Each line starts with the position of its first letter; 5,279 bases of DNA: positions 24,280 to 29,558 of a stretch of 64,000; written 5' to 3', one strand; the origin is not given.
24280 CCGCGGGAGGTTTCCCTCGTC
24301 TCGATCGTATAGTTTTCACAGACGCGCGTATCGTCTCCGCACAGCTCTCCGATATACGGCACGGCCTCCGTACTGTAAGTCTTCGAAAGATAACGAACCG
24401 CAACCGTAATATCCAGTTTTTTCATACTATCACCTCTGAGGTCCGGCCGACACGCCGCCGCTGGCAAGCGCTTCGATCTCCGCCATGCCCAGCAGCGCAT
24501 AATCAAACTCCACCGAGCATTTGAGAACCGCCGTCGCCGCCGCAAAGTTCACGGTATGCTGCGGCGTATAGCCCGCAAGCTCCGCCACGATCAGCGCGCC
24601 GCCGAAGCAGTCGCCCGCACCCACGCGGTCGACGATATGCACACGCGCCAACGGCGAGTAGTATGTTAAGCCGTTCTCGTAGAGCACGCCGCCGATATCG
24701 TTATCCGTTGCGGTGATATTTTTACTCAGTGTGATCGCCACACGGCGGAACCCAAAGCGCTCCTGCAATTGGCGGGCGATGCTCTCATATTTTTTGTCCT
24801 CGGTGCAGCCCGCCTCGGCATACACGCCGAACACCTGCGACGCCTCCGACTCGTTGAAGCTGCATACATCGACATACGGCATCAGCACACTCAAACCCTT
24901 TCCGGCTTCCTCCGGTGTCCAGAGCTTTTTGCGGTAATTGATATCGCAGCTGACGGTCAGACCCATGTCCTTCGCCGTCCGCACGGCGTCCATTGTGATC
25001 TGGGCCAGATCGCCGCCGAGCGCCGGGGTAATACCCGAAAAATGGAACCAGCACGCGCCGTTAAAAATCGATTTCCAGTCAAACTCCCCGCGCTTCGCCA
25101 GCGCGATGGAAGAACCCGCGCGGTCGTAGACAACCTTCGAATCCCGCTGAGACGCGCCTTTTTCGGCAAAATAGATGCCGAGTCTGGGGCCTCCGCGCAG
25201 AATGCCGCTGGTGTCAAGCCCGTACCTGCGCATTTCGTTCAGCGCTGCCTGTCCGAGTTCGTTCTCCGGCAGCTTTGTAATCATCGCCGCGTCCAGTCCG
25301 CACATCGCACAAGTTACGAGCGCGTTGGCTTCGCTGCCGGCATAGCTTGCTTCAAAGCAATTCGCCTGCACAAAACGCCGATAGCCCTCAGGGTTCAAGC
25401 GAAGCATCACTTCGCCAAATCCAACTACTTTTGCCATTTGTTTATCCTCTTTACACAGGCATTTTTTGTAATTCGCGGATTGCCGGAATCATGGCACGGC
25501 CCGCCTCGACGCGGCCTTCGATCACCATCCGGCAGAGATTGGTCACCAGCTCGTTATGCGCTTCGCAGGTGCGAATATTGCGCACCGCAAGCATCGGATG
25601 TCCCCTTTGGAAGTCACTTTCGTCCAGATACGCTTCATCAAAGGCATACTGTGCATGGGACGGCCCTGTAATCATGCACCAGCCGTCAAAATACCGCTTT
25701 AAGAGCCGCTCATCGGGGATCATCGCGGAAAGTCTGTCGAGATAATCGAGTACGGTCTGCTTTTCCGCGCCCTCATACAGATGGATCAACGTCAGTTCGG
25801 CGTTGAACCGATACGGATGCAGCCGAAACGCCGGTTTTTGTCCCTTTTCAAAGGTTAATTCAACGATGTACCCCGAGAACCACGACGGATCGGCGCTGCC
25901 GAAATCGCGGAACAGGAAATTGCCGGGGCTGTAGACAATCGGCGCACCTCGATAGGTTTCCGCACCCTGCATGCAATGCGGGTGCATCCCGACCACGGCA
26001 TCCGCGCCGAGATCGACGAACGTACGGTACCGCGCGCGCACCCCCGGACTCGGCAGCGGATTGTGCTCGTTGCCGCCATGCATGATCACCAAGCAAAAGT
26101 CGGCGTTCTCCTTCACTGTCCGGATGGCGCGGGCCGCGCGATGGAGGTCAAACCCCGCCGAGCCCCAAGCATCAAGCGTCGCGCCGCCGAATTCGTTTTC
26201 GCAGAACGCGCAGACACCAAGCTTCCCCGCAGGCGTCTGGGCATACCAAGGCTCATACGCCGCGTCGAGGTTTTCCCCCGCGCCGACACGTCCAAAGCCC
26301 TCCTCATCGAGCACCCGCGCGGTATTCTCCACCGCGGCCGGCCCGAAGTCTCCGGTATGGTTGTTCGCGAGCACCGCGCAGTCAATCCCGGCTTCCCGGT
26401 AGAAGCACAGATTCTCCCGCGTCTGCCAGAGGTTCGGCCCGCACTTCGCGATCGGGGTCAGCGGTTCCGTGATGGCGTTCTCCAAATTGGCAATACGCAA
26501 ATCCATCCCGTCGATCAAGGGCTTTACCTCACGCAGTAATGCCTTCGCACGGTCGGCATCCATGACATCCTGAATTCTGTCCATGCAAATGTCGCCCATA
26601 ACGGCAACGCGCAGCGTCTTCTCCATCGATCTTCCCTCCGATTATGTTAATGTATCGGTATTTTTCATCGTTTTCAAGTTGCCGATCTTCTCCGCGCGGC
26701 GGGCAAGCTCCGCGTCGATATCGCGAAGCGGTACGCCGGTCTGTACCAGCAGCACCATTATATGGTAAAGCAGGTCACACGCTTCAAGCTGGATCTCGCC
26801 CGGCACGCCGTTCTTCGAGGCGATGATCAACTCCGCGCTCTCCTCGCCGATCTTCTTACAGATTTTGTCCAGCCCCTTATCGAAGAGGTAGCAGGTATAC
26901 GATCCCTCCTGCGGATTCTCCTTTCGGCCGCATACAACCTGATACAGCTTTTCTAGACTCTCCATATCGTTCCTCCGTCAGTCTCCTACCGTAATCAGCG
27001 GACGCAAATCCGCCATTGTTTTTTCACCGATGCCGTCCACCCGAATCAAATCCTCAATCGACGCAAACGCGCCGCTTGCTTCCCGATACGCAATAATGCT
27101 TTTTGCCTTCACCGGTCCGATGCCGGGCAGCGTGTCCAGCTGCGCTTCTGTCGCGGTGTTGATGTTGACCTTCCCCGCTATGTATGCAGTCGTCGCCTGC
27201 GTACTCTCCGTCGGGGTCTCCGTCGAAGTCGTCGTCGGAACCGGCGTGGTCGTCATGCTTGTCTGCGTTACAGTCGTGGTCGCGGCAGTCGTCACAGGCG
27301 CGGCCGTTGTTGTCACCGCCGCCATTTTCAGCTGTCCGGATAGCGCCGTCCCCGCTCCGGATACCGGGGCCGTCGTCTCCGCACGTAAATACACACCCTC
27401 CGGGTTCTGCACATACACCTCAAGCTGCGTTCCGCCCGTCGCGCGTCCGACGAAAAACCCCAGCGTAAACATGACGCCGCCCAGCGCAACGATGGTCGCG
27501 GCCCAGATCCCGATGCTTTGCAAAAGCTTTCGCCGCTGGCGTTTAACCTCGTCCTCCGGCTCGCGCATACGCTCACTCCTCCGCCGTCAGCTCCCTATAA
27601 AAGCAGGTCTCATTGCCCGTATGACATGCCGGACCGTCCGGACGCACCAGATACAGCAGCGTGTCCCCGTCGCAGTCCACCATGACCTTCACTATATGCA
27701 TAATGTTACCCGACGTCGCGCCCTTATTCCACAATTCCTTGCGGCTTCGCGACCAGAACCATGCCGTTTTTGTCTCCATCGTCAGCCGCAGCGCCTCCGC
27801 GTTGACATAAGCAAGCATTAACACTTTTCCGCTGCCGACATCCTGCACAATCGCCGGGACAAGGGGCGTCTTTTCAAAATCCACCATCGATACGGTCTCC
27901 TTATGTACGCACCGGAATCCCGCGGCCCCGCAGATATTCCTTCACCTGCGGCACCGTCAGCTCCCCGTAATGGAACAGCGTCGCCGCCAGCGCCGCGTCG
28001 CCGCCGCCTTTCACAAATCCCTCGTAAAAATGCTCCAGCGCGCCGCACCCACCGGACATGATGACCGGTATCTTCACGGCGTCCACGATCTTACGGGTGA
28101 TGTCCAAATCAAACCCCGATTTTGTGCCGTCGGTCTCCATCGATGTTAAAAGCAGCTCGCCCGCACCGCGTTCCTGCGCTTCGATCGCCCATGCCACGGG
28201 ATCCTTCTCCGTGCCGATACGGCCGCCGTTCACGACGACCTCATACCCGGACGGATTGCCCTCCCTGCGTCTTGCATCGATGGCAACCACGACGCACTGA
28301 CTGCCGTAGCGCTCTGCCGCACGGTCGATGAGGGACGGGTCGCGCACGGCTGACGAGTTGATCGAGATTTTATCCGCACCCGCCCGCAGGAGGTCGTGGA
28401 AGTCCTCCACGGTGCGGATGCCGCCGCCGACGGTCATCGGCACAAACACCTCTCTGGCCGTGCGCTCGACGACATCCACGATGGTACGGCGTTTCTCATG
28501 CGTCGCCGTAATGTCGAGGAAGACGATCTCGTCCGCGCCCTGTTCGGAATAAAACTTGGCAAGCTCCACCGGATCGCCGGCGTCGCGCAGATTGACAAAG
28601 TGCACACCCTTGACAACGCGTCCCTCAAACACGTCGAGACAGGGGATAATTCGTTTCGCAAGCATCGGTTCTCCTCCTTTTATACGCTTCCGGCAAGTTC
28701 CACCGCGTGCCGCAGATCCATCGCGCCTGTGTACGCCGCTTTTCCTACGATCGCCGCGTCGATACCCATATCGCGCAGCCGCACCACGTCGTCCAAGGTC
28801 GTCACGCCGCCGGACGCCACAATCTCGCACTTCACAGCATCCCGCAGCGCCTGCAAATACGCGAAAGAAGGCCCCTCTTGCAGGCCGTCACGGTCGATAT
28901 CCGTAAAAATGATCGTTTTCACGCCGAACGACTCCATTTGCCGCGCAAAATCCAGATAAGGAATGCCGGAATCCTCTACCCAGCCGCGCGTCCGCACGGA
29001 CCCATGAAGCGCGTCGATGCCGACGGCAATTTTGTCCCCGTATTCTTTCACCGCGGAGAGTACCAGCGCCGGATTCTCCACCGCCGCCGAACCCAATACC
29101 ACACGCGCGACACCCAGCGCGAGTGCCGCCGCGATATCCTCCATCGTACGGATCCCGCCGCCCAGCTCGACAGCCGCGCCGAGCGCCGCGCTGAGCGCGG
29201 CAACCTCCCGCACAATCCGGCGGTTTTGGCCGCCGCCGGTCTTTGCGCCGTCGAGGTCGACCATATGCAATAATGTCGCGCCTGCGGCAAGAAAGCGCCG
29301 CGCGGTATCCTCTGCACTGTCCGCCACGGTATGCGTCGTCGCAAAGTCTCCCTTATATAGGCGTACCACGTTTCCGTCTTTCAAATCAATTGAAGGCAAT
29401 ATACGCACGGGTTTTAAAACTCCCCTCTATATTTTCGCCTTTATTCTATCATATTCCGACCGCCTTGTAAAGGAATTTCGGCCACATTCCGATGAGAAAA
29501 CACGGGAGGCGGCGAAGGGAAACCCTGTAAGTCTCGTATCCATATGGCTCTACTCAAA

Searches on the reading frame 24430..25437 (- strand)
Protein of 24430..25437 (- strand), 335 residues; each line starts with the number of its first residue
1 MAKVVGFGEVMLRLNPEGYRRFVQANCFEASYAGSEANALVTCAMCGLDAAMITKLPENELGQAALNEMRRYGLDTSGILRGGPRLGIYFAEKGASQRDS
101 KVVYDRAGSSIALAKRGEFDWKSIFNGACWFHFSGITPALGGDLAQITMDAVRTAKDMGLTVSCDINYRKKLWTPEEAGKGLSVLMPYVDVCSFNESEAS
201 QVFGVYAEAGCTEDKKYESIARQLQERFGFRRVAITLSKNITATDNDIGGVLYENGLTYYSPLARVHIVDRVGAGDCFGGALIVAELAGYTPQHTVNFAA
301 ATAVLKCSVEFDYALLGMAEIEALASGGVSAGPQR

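Call 8: search_protein_families(library=pfam, proteins=[window:24430-25437:-], max_evalue=0.00001)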
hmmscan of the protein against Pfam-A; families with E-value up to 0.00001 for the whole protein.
window:24430-25437:- (335 aa): 1 family
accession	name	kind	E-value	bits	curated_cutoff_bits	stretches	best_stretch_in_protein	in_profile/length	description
PF00294.29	PfkB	-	4.3e-30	105.5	25.8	1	1-308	1-291/302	pfkB family carbohydrate kinase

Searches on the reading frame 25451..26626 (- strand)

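Call 8: search_protein_families(library=pfam, proteins=[window:25451-26626:-], max_evalue=0.00001)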
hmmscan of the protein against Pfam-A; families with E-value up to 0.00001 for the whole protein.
window:25451-26626:- (391 aa): 1 family
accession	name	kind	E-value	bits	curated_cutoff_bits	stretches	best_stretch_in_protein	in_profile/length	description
PF09587.15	PGA_cap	-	1.8e-53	182.1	27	1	7-239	2-253/255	Bacterial capsule synthesis protein PGA_cap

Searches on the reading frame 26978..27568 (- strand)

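Call 91: search_protein_families(library=pfam, proteins=[window:26978-27568:-], max_evalue=0.00001)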
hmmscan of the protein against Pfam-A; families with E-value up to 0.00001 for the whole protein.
window:26978-27568:- (196 aa): 3 families
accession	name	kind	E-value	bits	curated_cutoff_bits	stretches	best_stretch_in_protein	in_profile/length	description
PF12836.13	HHH_3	-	1.6e-21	76.6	27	1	132-193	4-65/65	Helix-hairpin-helix motif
PF00633.29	HHH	-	1.7e-13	50.1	24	1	134-161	3-30/30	Helix-hairpin-helix motif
PF03934.19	T2SSK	-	7.2e-07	29.9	24.2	1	134-193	1-61/63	Type II secretion system (T2SS), protein K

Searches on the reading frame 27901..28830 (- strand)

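Call 91: search_protein_families(library=pfam, proteins=[window:27901-28830:-], max_evalue=0.00001)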
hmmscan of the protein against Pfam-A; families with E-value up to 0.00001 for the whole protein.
window:27901-28830:- (309 aa): 1 family
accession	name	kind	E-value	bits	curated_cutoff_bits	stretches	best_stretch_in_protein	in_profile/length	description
PF00977.27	His_biosynth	-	9.9e-84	280.8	23.6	1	60-292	1-228/228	Histidine biosynthesis protein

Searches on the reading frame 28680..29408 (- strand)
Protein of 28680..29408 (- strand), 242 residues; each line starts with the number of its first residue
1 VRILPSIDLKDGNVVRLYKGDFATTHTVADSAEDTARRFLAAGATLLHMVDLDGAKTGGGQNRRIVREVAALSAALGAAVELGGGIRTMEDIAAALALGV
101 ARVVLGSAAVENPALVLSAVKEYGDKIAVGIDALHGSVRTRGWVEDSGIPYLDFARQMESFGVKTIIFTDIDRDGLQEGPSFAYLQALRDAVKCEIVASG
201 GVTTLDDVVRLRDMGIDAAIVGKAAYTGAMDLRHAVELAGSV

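Call 91: search_protein_families(library=pfam, proteins=[window:28680-29408:-], max_evalue=0.00001)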
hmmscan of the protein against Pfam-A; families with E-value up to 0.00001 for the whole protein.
window:28680-29408:- (242 aa): 3 families
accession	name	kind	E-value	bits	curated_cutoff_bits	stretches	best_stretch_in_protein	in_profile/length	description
PF00977.27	His_biosynth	-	2.3e-71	240.3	23.6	1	2-230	1-227/228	Histidine biosynthesis protein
PF01207.24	Dus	-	1.5e-06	28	20.4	0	65-117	172-225/311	Dihydrouridine synthase (Dus)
PF01070.24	FMN_dh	-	8.2e-06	25.5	24.9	0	181-229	259-309/350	FMN-dependent dehydrogenase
